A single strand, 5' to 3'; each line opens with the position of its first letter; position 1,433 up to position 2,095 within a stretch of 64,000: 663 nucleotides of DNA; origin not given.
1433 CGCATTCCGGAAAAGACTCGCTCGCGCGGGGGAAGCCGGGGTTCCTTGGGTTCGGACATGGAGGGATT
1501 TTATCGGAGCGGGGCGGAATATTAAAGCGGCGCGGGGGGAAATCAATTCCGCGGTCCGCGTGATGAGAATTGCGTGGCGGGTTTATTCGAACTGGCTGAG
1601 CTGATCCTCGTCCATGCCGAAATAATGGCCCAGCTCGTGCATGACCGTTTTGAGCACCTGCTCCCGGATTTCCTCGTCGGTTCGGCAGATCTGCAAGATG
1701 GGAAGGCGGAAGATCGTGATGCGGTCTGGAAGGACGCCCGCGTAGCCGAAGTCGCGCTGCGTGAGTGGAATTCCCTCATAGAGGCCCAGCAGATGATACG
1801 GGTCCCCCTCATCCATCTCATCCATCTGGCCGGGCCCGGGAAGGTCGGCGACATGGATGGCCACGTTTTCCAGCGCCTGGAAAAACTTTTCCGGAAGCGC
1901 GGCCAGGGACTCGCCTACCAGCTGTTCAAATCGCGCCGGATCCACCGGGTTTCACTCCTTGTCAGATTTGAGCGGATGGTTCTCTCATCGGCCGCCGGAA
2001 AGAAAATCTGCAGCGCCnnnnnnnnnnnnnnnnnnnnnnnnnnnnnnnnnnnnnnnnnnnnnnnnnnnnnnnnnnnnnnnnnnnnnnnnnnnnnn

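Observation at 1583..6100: DPPR-synthase homolog operonic with two tandem GT-C glycosyltransferases in a Firmicutes-like genome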

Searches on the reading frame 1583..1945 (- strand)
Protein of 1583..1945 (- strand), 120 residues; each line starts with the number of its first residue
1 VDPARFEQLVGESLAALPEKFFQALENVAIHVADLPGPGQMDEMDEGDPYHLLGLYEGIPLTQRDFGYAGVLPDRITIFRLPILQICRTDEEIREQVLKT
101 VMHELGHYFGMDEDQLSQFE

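Call 3: search_protein_families(library=pfam, proteins=[window:1583-1945:-], max_evalue=0.01)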
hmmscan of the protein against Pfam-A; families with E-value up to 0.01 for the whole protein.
window:1583-1945:- (120 aa): 2 families
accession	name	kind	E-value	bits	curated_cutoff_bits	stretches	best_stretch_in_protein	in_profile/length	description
PF06262.17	Zincin_1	-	5.9e-33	113.2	22.4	1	25-118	1-94/97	Zincin-like metallopeptidase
PF25226.1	DUF7844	-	0.0019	18.1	27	0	88-109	84-105/230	Domain of unknown function (DUF7844)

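Call 4: search_protein_families(library=ncbifam, proteins=[window:1583-1945:-], max_evalue=0.01)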
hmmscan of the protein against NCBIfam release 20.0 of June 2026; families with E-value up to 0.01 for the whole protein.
window:1583-1945:- (120 aa): 1 family
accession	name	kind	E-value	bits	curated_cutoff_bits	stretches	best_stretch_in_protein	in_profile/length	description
NF033823.0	archmetzin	subfamily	0.00067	19.7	145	1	87-111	112-136/170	archaemetzincin family Zn-dependent metalloprotease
